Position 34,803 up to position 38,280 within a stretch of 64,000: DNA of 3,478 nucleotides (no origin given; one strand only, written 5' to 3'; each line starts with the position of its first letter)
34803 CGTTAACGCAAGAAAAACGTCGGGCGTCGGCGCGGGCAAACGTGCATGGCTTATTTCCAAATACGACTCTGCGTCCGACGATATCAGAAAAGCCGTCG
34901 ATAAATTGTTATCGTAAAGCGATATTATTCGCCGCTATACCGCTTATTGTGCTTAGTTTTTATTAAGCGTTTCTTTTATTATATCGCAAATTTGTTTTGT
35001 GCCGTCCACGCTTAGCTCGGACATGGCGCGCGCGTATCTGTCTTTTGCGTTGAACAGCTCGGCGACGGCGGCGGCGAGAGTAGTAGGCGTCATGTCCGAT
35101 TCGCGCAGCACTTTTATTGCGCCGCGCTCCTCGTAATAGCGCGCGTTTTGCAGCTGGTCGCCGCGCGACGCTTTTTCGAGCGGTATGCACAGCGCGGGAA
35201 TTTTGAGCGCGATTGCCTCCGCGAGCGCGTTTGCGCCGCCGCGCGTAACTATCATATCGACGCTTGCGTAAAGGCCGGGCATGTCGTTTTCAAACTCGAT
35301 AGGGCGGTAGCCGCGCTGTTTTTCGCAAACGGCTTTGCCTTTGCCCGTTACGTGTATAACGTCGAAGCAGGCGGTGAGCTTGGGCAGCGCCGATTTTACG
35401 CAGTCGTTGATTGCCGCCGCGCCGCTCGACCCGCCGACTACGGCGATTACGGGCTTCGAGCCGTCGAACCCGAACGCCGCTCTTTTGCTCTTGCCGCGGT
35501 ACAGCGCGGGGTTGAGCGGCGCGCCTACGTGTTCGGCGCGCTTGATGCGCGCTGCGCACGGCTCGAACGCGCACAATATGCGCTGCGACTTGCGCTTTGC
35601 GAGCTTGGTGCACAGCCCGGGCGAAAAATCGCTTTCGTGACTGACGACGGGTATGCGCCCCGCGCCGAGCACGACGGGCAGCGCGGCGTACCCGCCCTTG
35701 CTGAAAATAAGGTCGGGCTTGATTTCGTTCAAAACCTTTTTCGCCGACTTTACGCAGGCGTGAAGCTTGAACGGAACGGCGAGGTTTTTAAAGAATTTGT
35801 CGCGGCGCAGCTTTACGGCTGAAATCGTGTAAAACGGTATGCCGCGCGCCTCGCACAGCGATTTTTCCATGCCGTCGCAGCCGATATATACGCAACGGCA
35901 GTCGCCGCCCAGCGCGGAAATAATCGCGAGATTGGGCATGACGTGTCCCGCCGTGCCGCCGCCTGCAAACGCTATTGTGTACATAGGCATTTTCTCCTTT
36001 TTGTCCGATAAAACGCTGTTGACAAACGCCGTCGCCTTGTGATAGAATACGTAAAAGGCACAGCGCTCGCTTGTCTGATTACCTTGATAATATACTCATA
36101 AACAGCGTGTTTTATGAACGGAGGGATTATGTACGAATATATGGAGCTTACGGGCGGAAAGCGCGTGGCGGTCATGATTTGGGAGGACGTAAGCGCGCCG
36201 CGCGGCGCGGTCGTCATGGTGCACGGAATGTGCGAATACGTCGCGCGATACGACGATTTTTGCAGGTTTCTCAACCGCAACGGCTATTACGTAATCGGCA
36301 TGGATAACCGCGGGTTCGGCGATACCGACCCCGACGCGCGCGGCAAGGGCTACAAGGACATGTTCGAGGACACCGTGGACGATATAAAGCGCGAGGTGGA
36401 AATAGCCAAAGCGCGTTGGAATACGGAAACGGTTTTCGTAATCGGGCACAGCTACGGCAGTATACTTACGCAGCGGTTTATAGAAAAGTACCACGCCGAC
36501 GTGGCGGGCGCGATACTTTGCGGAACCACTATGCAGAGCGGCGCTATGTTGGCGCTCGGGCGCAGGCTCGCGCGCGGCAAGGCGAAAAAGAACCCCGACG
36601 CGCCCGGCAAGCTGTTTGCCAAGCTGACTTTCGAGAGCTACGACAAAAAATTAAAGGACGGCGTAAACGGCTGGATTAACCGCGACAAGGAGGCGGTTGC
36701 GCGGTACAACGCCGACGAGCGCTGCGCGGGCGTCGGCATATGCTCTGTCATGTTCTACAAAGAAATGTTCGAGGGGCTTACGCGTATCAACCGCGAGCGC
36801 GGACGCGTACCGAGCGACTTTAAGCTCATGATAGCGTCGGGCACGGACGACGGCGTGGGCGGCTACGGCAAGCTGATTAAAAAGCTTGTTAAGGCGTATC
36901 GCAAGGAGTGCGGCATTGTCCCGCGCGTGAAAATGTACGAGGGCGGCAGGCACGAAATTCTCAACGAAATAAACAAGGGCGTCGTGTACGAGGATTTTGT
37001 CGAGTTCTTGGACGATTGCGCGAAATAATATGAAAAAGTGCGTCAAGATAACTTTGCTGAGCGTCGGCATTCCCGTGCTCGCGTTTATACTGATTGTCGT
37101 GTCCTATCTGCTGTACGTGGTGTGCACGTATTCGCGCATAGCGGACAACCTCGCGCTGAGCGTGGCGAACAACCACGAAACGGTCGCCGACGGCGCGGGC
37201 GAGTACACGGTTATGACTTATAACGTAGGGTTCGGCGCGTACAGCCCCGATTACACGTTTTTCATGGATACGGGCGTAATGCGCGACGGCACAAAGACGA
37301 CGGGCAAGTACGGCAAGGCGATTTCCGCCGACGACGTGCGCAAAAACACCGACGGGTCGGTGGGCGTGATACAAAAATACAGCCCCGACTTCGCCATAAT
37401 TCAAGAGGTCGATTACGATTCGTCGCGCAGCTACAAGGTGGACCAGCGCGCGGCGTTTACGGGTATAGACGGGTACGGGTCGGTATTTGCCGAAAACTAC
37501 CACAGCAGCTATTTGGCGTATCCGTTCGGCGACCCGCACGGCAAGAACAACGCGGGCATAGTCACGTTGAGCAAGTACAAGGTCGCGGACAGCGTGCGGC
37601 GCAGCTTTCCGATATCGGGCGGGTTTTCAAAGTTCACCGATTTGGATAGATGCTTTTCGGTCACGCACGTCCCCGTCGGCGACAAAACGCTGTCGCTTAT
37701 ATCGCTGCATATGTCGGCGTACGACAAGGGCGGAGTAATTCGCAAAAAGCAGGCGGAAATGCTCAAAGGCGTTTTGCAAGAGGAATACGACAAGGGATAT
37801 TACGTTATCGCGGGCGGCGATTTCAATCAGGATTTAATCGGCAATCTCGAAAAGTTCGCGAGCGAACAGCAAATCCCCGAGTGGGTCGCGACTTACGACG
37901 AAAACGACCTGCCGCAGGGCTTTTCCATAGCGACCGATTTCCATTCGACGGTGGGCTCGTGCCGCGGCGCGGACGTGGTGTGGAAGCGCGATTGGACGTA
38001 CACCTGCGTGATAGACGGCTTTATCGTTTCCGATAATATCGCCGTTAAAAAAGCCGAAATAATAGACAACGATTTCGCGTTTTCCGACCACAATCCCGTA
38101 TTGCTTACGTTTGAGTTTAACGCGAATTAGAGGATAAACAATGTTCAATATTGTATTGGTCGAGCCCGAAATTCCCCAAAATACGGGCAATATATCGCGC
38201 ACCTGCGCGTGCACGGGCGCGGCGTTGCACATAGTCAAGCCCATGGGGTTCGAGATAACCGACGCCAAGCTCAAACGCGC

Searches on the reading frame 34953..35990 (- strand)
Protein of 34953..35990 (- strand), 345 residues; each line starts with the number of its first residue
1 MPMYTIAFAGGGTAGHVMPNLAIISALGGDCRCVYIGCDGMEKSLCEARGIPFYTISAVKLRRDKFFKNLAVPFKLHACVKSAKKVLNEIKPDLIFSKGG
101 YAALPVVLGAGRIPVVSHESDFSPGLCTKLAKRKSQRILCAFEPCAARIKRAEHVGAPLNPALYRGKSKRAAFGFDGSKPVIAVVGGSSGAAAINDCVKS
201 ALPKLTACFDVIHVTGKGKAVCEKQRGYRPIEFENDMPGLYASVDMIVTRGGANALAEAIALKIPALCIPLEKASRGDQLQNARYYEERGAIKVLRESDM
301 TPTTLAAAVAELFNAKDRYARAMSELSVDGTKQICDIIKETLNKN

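Call 17: search_protein_families(library=pfam, proteins=[window:34953-35990:-], max_evalue=0.001)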
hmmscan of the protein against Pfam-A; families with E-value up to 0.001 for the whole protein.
window:34953-35990:- (345 aa): 4 families
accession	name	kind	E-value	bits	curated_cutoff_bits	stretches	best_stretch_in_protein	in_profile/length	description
PF04101.22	Glyco_tran_28_C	-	1.8e-30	106.6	22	1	181-329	1-157/166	Glycosyltransferase family 28 C-terminal domain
PF03033.26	Glyco_transf_28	-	2.5e-25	89.6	26.2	1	6-138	1-137/139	Glycosyltransferase family 28 N-terminal domain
PF00201.24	UDPGT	-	5.6e-08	32.5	19.5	1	245-322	342-414/499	UDP-glucoronosyl and UDP-glucosyl transferase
PF06722.18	EryCIII-like_C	-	7.8e-05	23.1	31.7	1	240-317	44-117/145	Erythromycin biosynthesis protein CIII-like, C-terminal domain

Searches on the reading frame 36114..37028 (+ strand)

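Call 18: search_protein_families(library=pfam, proteins=[window:36114-37028:+], max_evalue=0.001)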
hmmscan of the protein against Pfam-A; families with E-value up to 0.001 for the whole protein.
window:36114-37028:+ (304 aa): 6 families
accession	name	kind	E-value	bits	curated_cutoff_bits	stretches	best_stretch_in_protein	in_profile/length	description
PF12146.15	Hydrolase_4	-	8.6e-43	146.8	27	1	28-286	2-238/239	Serine aminopeptidase, S33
PF00561.26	Abhydrolase_1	-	4.2e-13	50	25.8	1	32-140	2-103/245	alpha/beta hydrolase fold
PF12697.13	Abhydrolase_6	-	6.4e-12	47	26.3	1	33-260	1-184/217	Alpha/beta hydrolase family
PF00326.27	Peptidase_S9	-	7.5e-06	26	22.6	0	52-124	9-83/213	Prolyl oligopeptidase family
PF10230.15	LIDHydrolase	-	0.00041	20.6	27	1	46-140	18-121/262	Lipid-droplet associated hydrolase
PF02089.21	Palm_thioest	-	0.00077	19.7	26.8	1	33-138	2-108/254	Palmitoyl protein thioesterase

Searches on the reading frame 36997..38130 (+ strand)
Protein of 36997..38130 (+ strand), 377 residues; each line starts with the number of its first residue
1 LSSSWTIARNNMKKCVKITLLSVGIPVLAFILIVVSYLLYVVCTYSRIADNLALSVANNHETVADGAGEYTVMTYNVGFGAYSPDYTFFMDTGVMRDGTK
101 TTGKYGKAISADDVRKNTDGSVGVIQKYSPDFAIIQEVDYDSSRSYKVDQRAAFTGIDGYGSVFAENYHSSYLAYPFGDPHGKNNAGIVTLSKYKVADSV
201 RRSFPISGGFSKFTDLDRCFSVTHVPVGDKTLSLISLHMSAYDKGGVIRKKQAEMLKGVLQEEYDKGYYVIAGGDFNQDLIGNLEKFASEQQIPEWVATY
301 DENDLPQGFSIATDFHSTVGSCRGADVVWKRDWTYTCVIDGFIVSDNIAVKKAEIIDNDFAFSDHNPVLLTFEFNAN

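Call 18: search_protein_families(library=pfam, proteins=[window:36997-38130:+], max_evalue=0.001)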
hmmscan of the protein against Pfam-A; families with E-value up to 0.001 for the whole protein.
window:36997-38130:+ (377 aa): 1 family
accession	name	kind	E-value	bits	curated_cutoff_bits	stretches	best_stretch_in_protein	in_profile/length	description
PF03372.29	Exo_endo_phos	-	6.1e-09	36.4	24.5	1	73-365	1-225/225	Endonuclease/Exonuclease/phosphatase family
